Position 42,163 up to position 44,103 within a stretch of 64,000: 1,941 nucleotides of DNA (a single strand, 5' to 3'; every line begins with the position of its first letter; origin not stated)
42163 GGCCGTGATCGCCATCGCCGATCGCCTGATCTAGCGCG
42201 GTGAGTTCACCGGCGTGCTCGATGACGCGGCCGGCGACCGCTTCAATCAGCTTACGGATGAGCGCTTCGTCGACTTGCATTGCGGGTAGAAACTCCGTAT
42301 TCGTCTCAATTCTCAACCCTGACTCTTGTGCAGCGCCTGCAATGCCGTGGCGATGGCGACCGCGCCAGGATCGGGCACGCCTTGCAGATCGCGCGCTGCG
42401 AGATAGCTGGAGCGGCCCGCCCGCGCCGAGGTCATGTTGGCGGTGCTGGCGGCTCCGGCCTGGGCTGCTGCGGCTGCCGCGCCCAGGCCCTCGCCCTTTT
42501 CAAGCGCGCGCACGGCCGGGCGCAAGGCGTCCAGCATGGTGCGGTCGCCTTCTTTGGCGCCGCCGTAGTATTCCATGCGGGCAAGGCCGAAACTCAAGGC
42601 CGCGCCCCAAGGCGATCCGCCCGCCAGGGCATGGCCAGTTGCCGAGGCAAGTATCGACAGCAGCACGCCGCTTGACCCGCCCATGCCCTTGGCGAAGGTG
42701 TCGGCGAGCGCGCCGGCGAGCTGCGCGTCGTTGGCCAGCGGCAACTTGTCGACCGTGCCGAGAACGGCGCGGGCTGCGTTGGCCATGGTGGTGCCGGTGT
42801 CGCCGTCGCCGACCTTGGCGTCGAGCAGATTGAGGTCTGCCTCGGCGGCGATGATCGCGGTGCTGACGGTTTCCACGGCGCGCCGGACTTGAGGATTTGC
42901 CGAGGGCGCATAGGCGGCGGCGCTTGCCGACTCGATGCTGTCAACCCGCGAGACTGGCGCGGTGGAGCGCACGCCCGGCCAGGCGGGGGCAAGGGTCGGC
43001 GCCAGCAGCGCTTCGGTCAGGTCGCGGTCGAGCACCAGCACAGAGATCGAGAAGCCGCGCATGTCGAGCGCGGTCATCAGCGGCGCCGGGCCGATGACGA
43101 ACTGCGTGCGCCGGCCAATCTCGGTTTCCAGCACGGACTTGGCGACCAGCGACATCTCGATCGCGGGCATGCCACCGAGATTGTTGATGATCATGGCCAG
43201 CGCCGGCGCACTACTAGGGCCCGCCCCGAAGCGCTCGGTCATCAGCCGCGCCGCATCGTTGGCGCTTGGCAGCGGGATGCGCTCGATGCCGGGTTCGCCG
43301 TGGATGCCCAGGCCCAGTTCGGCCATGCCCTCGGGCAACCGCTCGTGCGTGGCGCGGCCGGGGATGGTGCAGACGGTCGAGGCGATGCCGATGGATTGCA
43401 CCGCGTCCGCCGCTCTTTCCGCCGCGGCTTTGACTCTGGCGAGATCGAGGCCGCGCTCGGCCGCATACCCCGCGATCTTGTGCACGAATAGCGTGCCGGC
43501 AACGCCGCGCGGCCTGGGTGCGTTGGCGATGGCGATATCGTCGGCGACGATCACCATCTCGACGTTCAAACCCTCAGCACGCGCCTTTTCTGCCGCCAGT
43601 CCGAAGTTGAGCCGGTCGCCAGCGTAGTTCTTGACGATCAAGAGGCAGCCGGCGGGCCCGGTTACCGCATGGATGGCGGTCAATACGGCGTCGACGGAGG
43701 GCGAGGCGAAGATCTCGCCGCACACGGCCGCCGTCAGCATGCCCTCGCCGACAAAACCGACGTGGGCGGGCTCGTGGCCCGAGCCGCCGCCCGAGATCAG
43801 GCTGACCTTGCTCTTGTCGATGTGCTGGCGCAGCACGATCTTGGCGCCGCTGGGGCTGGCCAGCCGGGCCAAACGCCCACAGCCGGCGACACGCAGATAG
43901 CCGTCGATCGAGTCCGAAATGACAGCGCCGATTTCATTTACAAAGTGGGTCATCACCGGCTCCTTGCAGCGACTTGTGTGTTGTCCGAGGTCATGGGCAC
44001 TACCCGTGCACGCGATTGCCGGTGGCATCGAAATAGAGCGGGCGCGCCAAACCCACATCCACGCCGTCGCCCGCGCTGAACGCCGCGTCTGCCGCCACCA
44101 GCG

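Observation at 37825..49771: A ~12 kb glycerol/DHA module between tatA and scpB: intact fused ATP-type DHA kinase and glpSTPQUV-like transporter beside a decayed PTS-type dhaK-dhaL-dhaM set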

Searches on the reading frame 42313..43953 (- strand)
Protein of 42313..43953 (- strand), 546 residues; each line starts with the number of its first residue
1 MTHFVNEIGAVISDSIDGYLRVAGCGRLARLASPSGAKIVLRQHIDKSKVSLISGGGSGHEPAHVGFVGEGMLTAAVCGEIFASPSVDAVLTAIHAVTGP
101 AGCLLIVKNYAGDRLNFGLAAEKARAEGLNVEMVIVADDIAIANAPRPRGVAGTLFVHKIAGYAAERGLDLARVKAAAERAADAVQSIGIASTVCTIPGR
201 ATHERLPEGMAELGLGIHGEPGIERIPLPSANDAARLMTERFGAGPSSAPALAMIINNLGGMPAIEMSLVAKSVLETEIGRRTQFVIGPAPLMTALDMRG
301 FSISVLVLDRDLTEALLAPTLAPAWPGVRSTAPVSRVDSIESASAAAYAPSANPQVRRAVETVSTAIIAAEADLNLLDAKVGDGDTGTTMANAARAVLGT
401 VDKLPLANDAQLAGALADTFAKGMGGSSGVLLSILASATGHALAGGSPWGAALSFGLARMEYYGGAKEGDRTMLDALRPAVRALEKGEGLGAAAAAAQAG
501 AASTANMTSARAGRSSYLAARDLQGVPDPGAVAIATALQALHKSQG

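Call 4: search_protein_families(library=pfam, proteins=[window:42313-43953:-])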
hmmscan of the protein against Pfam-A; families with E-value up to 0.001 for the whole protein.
window:42313-43953:- (546 aa): 2 families
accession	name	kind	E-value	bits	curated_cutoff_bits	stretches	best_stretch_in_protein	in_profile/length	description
PF02733.22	Dak1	-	8.1e-100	334.2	31.4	1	36-323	16-312/313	Dak1 domain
PF02734.22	Dak2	-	7.2e-35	120.9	27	1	380-542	1-173/174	DAK2 domain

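Call 6: find_encoding_contigs(protein=window:42313-43953:-, flank=10000, max_places=10)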
Protein window:42313-43953:- (546 aa): no gene with exactly this product is on record in the collection.

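Call 7: find_related_loci(query=window:42313-43953:-, collection=genome_contigs, flank=10000)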
Query window:42313-43953:- (546 aa) in genome_contigs; peptide patterns used: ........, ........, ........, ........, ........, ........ (x = any residue, [..] = any of these).
598 stretches matched a pattern (row limit reached: there are more); 480 encode a relative of the query (tblastn E <= 1e-3); the best 80 are kept; 80 distinct loci.
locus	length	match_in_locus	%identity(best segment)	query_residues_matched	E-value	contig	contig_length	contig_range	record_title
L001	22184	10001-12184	80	1-541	0e+0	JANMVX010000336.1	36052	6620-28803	MAG: Hyphomicrobiaceae bacterium isolate OTE_88_metabat_455_sub OTE_88_k141_1274667, whole genome shotgun sequence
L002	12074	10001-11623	66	1-543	0e+0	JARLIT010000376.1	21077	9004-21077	MAG: Ancalomicrobiaceae bacterium isolate MAG_BA230 MetaBAT2_Bin_230_sub_Anoxic_k141_2685196, whole genome shotgun seque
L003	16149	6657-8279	66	1-543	0e+0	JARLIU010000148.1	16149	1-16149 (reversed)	MAG: Ancalomicrobiaceae bacterium isolate MAG_BA87 MetaBAT2_Bin_87_sub_Anoxic_k141_918921, whole genome shotgun sequence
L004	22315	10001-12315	60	1-546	1e-180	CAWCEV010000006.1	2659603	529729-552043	MAG: uncultured Alphaproteobacteria bacterium isolate MFD09495.bin.1.112 genome assembly, contig: contig_613, whole geno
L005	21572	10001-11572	61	1-530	1e-174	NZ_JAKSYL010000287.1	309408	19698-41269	Methylobacterium sp. J-048 k141_13199, whole genome shotgun sequence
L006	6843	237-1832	57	1-531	2e-175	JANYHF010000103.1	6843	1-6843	MAG: Hyphomicrobiaceae bacterium isolate GL140_1_metabinner_26_sub GL140_1_k141_1122804, whole genome shotgun sequence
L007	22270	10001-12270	61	1-531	0e+0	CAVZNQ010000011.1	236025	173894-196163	MAG: uncultured Alphaproteobacteria bacterium isolate MFD05841.bin.2.67 genome assembly, contig: contig_23909, whole gen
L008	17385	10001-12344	56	1-542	4e-174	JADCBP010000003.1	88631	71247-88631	MAG: Methylobacterium sp. isolate M34BS1SP1A30MG M34BS1_3, whole genome shotgun sequence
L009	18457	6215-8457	60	10-531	8e-172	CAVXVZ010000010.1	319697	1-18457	MAG: uncultured Alphaproteobacteria bacterium isolate MFD04463.bin.3.342 genome assembly, contig: contig_38064, whole ge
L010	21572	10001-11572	59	1-530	3e-169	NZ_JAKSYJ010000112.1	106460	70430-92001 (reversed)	Methylobacterium sp. J-077 k141_4704, whole genome shotgun sequence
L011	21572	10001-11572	61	1-530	1e-168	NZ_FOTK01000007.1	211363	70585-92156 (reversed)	Methylobacterium pseudosasicola strain BL36, whole genome shotgun sequence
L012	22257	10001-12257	53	1-543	2e-168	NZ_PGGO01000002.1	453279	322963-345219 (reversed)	Phyllobacterium brassicacearum strain STM 196 NODE_2_length_453279_cov_40.7013, whole genome shotgun sequence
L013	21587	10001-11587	55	1-530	3e-168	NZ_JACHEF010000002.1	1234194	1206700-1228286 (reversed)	Mesorhizobium sangaii strain DSM 100039 Ga0415300_02, whole genome shotgun sequence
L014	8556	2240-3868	52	3-544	5e-167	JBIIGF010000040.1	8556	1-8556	MAG: Aestuariivirga sp. isolate ME2001-07-02D8pf_3300042397_group1_bin88 Rohwer_bin1924_scaffold_5856_c1, whole genome s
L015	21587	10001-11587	55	1-530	9e-167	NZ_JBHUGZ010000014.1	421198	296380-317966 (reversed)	Mesorhizobium newzealandense strain ICMP 19545 contig_21, whole genome shotgun sequence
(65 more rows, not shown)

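Call 27: search_protein_families(library=ncbifam, proteins=[window:42313-43953:-, L001:15044-16033:+, L001:11642-12241:+, L001:12238-12627:+, L001:12666-12983:+, L001:12997-14592:+], max_evalue=0.001)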
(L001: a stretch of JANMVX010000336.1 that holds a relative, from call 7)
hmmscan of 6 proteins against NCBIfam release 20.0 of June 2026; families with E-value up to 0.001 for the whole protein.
window:42313-43953:- (546 aa): 6 families
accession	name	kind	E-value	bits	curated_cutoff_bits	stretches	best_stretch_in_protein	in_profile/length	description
TIGR02361.1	dak_ATP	equivalog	1.7e-154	515.6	574.95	1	3-541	2-582/583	glycerone kinase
NF011049.0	PRK14479.1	subfamily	1.8e-135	452.7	492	1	1-544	1-565/568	dihydroxyacetone kinase family protein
TIGR02363.1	dhaK1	equivalog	1.4e-86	290.6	406.25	1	1-325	1-329/329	dihydroxyacetone kinase subunit DhaK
TIGR02362.1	dhaK1b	equivalog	3.1e-63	213.9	413.25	1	38-325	31-326/326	DhaKLM operon coactivator DhaQ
TIGR02365.1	dha_L_ycgS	equivalog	1.8e-21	76.8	138.3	1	358-542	3-195/196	dihydroxyacetone kinase subunit DhaL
TIGR03599.1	YloV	subfamily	2.3e-05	23.1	396.1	1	381-436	27-82/530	DAK2 domain fusion protein YloV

L001:15044-16033:+ (329 aa): 4 families
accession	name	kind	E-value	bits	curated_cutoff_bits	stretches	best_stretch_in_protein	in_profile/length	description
TIGR02363.1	dhaK1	equivalog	1.7e-136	454.6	406.25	1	1-325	1-329/329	dihydroxyacetone kinase subunit DhaK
NF011049.0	PRK14479.1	subfamily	3.2e-125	418.8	492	1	1-326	1-328/568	dihydroxyacetone kinase family protein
TIGR02361.1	dak_ATP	equivalog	1.4e-84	284.7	574.95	1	2-324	1-342/583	glycerone kinase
TIGR02362.1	dhaK1b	equivalog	9.7e-74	248.4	413.25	1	3-320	1-321/326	DhaKLM operon coactivator DhaQ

L001:11642-12241:+ (199 aa): 4 families
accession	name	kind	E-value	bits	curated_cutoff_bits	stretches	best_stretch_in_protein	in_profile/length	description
TIGR02365.1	dha_L_ycgS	equivalog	2.8e-60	203.4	138.3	1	12-192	5-195/196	dihydroxyacetone kinase subunit DhaL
NF011049.0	PRK14479.1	subfamily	3.4e-43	148.1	492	1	7-195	363-566/568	dihydroxyacetone kinase family protein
TIGR02361.1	dak_ATP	equivalog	9.8e-31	107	574.95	1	3-191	380-582/583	glycerone kinase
TIGR03599.1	YloV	subfamily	1.4e-05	23.8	396.1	1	10-155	3-150/530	DAK2 domain fusion protein YloV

L001:12238-12627:+ (129 aa): 2 families
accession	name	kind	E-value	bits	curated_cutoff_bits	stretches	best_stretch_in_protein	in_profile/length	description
TIGR02364.1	dha_pts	equivalog_domain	6.7e-41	139.5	98.25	1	4-125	1-123/125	dihydroxyacetone kinase phosphoryl donor subunit DhaM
NF008478.1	PRK11377.1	equivalog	6.4e-20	71.6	520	1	4-124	2-125/473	dihydroxyacetone kinase phosphoryl donor subunit DhaM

L001:12666-12983:+ (105 aa): 9 families
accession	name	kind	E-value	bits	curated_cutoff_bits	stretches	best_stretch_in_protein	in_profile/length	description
TIGR01003.1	PTS_HPr_family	subfamily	2.1e-19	69.3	47.9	1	13-94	3-82/82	HPr family phosphocarrier protein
NF041319.1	PTS-HPr_Halo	equivalog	1.5e-14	54.2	140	1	16-93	5-83/87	phosphocarrier protein HPr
NF008319.0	PRK11109.1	equivalog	1.7e-13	50.6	302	1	5-94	279-369/376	fused PTS fructose transporter subunit IIA/HPr protein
NF008104.0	PRK10850.1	equivalog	2.4e-13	49.9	153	1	15-93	5-81/85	phosphocarrier protein Hpr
NF010352.0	PRK13780.1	equivalog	1.1e-12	47.6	110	1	16-94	6-82/88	phosphocarrier protein HPr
NF008146.0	PRK10897.1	equivalog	4.4e-12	46.2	119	1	14-99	5-89/90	PTS phosphocarrier protein NPr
NF008478.1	PRK11377.1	equivalog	1.1e-11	44.5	520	1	8-101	152-243/473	dihydroxyacetone kinase phosphoryl donor subunit DhaM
NF010354.0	PRK13782.1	equivalog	8.4e-11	41.8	123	1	16-94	6-82/85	HPr family phosphocarrier protein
NF010351.0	PRK13779.1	equivalog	3.2e-10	39.5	766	1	18-91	297-371/503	bifunctional PTS system fructose-specific transporter subunit IIA/HPr protein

L001:12997-14592:+ (531 aa): 7 families
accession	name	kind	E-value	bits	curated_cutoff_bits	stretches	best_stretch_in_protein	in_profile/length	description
TIGR01417.1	PTS_I_fam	equivalog_domain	5.6e-100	335.4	341.7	1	31-523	37-540/565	phosphoenolpyruvate--protein phosphotransferase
NF008283.0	PRK11061.1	equivalog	2.5e-84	283.9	583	1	30-519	206-703/748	phosphoenolpyruvate--protein phosphotransferase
NF008382.0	PRK11177.1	equivalog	8.6e-75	252.5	824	1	63-518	74-536/575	phosphoenolpyruvate-protein phosphotransferase PtsI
NF005057.0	PRK06464.1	equivalog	8e-41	139.9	598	2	311-520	571-786/798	phosphoenolpyruvate synthase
TIGR01418.1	PEP_synth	equivalog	3.5e-38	131.5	739.75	2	311-521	565-781/784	pyruvate, water dikinase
TIGR01828.1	pyru_phos_dikin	equivalog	6.9e-27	93.8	843.45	2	331-449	649-775/865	pyruvate, phosphate dikinase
NF008478.1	PRK11377.1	equivalog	2.9e-25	89.2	520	1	21-193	272-450/473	dihydroxyacetone kinase phosphoryl donor subunit DhaM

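Call 28: search_protein_families(library=pfam, proteins=[L001:21-902:+, L001:1143-2753:+, L001:2836-3861:+, L001:2770-4011:-, L001:16154-17368:+, L001:17278-18648:-, L001:18744-21266:+, L001:17365-18198:+], max_evalue=1)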
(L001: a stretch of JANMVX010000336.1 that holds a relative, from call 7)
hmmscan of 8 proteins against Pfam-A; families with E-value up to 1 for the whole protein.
L001:21-902:+ (293 aa): 5 families
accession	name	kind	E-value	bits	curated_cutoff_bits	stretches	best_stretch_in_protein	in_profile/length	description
PF13407.12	Peripla_BP_4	-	5.9e-45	154.3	35.1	1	4-255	2-254/258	Periplasmic binding protein domain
PF00532.27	Peripla_BP_1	-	1.4e-08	35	22.2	1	44-213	45-210/281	Periplasmic binding proteins and sugar binding domain of LacI family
PF13458.12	Peripla_BP_6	-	0.00089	19.5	31.7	1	10-225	13-233/343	Periplasmic binding protein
PF13377.12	Peripla_BP_3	-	0.17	12.4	26.5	1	138-209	24-99/167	Periplasmic binding protein-like domain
PF18834.6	LPD22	-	0.63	10.8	28.6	0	113-164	18-67/97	Large polyvalent protein associated domain 22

L001:1143-2753:+ (536 aa): 10 families
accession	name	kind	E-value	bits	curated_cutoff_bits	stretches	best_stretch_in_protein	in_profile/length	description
PF00005.33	ABC_tran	-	6.3e-51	173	25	2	63-213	1-137/137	ABC transporter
PF13304.12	AAA_21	-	1.9e-11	45.1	27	2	75-96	1-22/304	AAA domain, putative AbiEii toxin, Type IV TA system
PF19974.5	TCAD9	-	0.0013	18.4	40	1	141-236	307-402/429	Ternary complex associated domain 9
PF02463.25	SMC_N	-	0.0018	18.2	40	0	74-93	25-44/220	RecF/RecN/SMC N terminal domain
PF09818.15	ABC_ATPase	-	0.0033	16.9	23.2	0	482-516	215-249/283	P-loop domain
PF13555.12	AAA_29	-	0.025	14.7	27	1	75-90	24-39/61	P-loop containing region of AAA domain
PF03193.22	RsgA_GTPase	-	0.032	14.5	30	1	70-95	103-128/174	RsgA GTPase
PF13476.12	AAA_23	-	0.044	14.8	27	1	64-93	11-39/201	AAA domain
PF07755.17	DUF1611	-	0.095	12.5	25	1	471-530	22-78/201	Domain of unknown function (DUF1611_C) P-loop domain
PF13175.12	AAA_15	-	0.24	11.4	32.1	1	78-93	28-43/374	AAA ATPase domain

L001:2836-3861:+ (341 aa): 3 families
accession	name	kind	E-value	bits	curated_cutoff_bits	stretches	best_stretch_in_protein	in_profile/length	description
PF02653.21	BPD_transp_2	-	1.4e-35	123.2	26.8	1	51-324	2-269/269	Branched-chain amino acid transport system / permease component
PF14002.11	YniB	-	0.019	15.2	27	1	229-272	1-44/166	YniB-like protein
PF10831.14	DUF2556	-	0.37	11.2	27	0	184-202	7-25/53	Protein of unknown function (DUF2556)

L001:2770-4011:- (413 aa): 1 family
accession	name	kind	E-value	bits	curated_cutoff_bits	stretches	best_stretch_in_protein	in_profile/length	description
PF24832.1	DUF7716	-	0.029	15.2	26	1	64-106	40-83/102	Domain of unknown function (DUF7716)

L001:16154-17368:+ (404 aa): 6 families
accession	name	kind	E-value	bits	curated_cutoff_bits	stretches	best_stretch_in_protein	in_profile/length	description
PF01266.30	DAO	-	1.2e-39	137.3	27.9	1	14-373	1-353/353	FAD dependent oxidoreductase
PF04820.20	Trp_halogenase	-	6.1e-07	29.1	21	1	14-230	1-219/458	Tryptophan halogenase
PF07992.20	Pyr_redox_2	-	6e-05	23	26.1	2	172-239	187-251/291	Pyridine nucleotide-disulphide oxidoreductase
PF13450.12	NAD_binding_8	-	0.017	15.8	21.9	1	17-49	1-30/68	NAD(P)-binding Rossmann-like domain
PF01946.23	Thi4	-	0.051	13.2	26.2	1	12-46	17-49/235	Thi4 family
PF05834.18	Lycopene_cycl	-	0.19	11.2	23.4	1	175-229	95-146/380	Lycopene cyclase protein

L001:17278-18648:- (456 aa): 0 families

L001:18744-21266:+ (840 aa): 2 families
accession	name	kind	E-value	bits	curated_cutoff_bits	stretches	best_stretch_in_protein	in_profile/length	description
PF00343.26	Phosphorylase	-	2.1e-300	998.6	27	1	132-838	7-713/713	Carbohydrate phosphorylase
PF02434.22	Fringe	-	0.18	11.5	21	1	529-594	158-223/250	Fringe-like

L001:17365-18198:+ (277 aa): 9 families
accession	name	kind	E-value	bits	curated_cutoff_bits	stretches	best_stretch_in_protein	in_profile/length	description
PF01370.27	Epimerase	-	8.5e-18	65.1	20.9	1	4-163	1-171/240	NAD dependent epimerase/dehydratase family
PF01073.25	3Beta_HSD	-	5.9e-10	39.1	22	1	7-143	3-155/280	3-beta hydroxysteroid dehydrogenase/isomerase family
PF16363.11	GDP_Man_Dehyd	-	1.7e-07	31.5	27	1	6-160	2-179/332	GDP-mannose 4,6 dehydratase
PF07993.18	NAD_binding_4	-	7.6e-06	25.7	20.1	1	54-212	80-252/258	Male sterility protein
PF13460.12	NAD_binding_10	-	1.3e-05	25.6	27.2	1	8-113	1-102/184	NAD(P)H-binding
PF04321.23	RmlD_sub_bind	-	0.00071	19.2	27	1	3-144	2-135/287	RmlD substrate binding domain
PF02719.21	Polysacc_synt_2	-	0.019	14.6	20.2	1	52-113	65-132/293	Polysaccharide biosynthesis protein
PF05368.20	NmrA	-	0.18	11.8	27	0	2-116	3-114/298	NmrA-like family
PF02202.21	Tachykinin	-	0.54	10.8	25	1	129-136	3-10/11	Tachykinin family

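Call 32: find_homologous_proteins(query=window:42313-43953:-, max_evalue=1e-100)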
Query window:42313-43953:- (546 aa): 7942 proteins with E <= 1e-100 among 8000 candidates; the best 120 are listed.
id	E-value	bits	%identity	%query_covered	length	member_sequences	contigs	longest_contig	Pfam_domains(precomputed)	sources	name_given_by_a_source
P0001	0.0e+0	1144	100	100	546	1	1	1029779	PF02733.23,PF02734.23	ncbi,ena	-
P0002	7.2e-267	904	80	100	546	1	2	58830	PF02733.23,PF02734.23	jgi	jgi:triose/dihydroxyacetone kinase / FAD-AMP lyase (cyclizing)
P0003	1.9e-263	893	80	99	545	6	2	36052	PF02733.23,PF02734.23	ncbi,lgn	-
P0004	5.6e-259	878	77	100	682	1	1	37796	PF08402.17,PF02733.23,PF02734.23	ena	-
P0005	3.4e-258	876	78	97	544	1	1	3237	PF02733.23,PF02734.23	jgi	jgi:triose/dihydroxyacetone kinase / FAD-AMP lyase (cyclizing)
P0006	7.7e-257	871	87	88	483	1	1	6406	PF02733.23,PF02734.23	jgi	-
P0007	1.6e-255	867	77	99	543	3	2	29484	PF02733.23,PF02734.23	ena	-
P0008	2.1e-252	857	77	99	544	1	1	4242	PF02733.23,PF02734.23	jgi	jgi:triose/dihydroxyacetone kinase / FAD-AMP lyase (cyclizing)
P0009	3.3e-250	849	76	99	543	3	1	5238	PF02733.23,PF02734.23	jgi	jgi:triose/dihydroxyacetone kinase / FAD-AMP lyase (cyclizing)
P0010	3.0e-249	846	75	97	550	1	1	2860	PF02733.23,PF02734.23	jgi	jgi:triose/dihydroxyacetone kinase / FAD-AMP lyase (cyclizing)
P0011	6.3e-242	822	73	99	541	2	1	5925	PF02733.23,PF02734.23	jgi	-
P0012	2.0e-231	787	72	97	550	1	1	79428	PF02733.23,PF02734.23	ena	-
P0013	9.5e-213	726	66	99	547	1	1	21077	PF02733.23,PF02734.23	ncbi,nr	ncbi:MAG: dihydroxyacetone kinase subunit DhaK [Ancalomicrobiaceae bacterium]|nr:dihydroxyacetone ki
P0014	4.0e-211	720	67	97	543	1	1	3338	PF02733.23,PF02734.23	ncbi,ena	-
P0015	5.9e-211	720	66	100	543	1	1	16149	PF02733.23,PF02734.23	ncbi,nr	ncbi:MAG: dihydroxyacetone kinase subunit DhaK [Ancalomicrobiaceae bacterium]|nr:dihydroxyacetone ki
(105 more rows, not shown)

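Call 33: find_encoding_contigs(protein=P0001, flank=10000, max_places=5)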
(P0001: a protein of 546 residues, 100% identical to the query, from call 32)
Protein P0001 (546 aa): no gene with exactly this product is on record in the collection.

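Call 34: list_cluster_members(proteins=[P0001, P0002, P0004, P0006])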
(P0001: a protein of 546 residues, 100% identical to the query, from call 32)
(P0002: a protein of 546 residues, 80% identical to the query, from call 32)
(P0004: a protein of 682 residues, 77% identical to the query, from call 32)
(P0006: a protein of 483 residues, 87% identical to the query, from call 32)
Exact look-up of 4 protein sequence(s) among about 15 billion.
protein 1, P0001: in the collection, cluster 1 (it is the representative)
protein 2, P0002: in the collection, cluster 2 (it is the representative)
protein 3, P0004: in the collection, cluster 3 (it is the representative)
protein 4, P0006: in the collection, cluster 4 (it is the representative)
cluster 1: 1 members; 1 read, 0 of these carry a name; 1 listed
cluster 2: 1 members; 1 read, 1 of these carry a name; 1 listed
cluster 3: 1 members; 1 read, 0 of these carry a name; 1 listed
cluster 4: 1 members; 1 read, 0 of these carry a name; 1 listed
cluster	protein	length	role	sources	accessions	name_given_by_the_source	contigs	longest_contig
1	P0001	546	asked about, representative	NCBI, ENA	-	-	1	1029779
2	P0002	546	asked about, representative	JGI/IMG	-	triose/dihydroxyacetone kinase / FAD-AMP lyase (cyclizing)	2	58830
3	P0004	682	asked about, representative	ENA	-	-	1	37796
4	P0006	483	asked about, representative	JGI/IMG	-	-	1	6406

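Call 35: find_encoding_contigs(protein=P0002, flank=10000, max_places=3)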
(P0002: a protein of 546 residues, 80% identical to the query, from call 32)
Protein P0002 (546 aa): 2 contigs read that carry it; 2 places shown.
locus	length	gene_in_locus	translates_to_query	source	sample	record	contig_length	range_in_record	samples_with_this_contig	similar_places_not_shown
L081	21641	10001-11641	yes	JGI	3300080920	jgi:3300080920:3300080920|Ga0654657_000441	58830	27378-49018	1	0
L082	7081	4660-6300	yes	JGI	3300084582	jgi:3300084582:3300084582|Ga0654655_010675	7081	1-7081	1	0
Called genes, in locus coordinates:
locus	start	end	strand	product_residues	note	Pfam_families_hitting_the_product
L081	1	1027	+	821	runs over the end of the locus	PF07992:Pyr_redox_2, PF13738:Pyr_redox_3, PF01266:DAO (faint), PF00070:Pyr_redox, PF18267:Rubredoxin_C, PF04324:Fer2_BFD, PF03460:NIR_SIR_ferr, PF01077:NIR_SIR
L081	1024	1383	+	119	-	PF00355:Rieske, PF13806:Rieske_2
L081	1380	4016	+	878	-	PF04879:Molybdop_Fe4S4, PF00384:Molybdopterin, PF01568:Molydop_binding, PF04324:Fer2_BFD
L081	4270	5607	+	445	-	PF01547:SBP_bac_1, PF13416:SBP_bac_8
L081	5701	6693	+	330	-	PF00528:BPD_transp_1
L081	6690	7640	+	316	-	PF00528:BPD_transp_1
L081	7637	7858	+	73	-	-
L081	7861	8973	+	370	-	PF00005:ABC_tran, PF17912:OB_MalK, PF08402:TOBE_2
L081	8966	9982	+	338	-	PF00005:ABC_tran, PF08402:TOBE_2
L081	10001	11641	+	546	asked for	PF02733:Dak1, PF02734:Dak2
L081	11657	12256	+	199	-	PF02734:Dak2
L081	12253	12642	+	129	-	PF03610:EIIA-man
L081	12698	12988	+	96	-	PF00381:PTS-HPr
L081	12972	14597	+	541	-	PF05524:PEP-utilisers_N, PF00391:PEP-utilizers, PF02896:PEP-utilizers_C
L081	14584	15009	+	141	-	-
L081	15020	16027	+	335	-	PF02733:Dak1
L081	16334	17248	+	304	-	PF02678:Pirin, PF05726:Pirin_C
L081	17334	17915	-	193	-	PF13310:Virulence_RhuM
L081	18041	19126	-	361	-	-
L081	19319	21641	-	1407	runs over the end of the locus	PF04997:RNA_pol_Rpb1_1, PF00623:RNA_pol_Rpb1_2, PF04983:RNA_pol_Rpb1_3, PF05000:RNA_pol_Rpb1_4, PF04998:RNA_pol_Rpb1_5, PF25984:BSH_YknX (faint), PF01551:Peptidase_M23 (faint), PF21668:RPOC_hybrid (faint)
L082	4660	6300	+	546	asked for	PF02733:Dak1, PF02734:Dak2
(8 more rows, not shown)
